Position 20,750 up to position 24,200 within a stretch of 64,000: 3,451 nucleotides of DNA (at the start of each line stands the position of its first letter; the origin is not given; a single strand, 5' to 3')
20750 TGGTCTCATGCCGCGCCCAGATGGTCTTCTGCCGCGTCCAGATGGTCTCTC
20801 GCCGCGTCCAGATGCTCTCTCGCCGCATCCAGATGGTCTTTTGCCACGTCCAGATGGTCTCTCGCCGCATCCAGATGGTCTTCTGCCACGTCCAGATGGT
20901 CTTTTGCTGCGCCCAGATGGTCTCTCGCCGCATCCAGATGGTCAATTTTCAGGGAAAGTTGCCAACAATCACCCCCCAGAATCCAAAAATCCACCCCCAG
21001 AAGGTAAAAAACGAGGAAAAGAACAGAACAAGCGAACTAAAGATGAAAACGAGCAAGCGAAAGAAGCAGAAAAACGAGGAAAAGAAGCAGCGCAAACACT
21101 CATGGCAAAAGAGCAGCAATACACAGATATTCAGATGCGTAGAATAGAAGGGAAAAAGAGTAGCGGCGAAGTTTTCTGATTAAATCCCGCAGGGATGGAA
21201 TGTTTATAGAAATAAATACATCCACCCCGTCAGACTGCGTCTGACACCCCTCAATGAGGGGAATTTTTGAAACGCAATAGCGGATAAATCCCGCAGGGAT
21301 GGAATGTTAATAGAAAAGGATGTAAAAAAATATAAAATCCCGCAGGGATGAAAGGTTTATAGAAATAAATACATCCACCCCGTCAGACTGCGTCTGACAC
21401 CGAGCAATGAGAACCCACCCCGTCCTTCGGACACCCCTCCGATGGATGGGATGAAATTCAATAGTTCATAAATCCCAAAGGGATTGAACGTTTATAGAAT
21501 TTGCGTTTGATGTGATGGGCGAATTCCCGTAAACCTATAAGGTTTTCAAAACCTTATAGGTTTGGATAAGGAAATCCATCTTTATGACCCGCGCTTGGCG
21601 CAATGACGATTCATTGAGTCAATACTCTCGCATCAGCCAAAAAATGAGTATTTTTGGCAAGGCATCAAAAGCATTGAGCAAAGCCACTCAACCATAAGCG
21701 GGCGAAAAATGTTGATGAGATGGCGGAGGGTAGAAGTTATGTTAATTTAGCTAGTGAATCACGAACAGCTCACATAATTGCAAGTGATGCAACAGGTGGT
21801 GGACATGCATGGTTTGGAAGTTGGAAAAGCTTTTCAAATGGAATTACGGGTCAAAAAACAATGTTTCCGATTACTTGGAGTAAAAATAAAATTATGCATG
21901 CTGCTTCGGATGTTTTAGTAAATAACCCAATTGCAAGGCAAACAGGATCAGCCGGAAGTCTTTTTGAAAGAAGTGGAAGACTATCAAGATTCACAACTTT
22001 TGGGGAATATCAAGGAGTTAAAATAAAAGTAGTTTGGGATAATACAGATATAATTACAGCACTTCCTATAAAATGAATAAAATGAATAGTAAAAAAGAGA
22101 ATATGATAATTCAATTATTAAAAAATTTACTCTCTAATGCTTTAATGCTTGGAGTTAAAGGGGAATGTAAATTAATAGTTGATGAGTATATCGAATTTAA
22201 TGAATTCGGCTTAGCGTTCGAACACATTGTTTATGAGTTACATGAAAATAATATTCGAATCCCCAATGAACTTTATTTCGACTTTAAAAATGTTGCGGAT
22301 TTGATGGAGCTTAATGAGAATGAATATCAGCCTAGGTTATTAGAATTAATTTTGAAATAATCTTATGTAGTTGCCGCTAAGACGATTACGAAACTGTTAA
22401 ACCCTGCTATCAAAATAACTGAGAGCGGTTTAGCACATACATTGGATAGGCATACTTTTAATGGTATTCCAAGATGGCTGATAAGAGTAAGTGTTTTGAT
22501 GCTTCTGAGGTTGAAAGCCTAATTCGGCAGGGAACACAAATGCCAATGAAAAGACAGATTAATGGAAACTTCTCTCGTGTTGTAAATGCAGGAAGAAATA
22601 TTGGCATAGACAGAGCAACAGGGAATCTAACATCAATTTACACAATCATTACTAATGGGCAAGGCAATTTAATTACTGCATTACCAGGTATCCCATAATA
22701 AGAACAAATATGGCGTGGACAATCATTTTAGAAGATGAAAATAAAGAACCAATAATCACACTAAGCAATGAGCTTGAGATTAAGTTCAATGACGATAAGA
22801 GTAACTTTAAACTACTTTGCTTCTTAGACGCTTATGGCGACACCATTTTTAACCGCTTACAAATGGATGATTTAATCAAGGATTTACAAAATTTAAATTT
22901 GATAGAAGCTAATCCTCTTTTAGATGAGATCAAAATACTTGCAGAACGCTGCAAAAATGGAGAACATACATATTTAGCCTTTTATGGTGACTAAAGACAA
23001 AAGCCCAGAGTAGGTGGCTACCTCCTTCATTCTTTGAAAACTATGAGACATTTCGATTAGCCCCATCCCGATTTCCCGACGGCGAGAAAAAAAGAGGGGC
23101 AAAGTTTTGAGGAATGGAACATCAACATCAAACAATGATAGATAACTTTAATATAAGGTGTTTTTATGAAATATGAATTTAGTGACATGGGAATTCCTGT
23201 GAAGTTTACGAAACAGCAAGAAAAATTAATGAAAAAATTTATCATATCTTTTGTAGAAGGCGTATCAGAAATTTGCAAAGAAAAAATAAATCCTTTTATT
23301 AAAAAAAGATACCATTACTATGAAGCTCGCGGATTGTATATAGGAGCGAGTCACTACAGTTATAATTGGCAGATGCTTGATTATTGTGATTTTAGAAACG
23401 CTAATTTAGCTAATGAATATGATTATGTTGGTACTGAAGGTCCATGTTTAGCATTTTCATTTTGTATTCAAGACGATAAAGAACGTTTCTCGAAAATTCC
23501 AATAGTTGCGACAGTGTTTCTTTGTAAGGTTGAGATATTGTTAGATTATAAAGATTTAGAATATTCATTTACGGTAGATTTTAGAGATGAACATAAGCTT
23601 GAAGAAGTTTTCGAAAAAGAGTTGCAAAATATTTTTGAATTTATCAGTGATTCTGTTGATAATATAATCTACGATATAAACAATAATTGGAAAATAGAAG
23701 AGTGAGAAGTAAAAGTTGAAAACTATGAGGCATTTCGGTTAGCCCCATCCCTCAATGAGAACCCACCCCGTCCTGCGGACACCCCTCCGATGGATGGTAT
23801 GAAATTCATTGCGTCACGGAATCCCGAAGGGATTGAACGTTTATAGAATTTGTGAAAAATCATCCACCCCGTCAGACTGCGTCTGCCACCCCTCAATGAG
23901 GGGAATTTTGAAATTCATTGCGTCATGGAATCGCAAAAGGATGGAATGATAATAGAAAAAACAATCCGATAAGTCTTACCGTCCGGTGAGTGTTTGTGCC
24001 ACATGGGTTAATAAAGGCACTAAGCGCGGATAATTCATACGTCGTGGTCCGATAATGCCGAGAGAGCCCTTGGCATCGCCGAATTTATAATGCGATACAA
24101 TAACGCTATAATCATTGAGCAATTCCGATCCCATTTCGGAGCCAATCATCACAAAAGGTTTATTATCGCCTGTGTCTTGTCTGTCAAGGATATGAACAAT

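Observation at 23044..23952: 36-bp direct repeats precisely flank cassette 3 and mark cassette 3' ends; AT-rich island of likely foreign origin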

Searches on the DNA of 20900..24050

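Call 65: search_rna_families(source=window, start=20900, end=24050, threshold=evalue, max_evalue=1)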
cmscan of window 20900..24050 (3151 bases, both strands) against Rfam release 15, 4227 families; matches with E-value up to 1: 1.
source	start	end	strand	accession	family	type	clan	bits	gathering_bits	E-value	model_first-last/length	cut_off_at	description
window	21467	21490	-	RF01338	CRISPR-DR25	Gene; CRISPR;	CL00014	22.4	36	0.35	1-25/25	no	CRISPR RNA direct repeat element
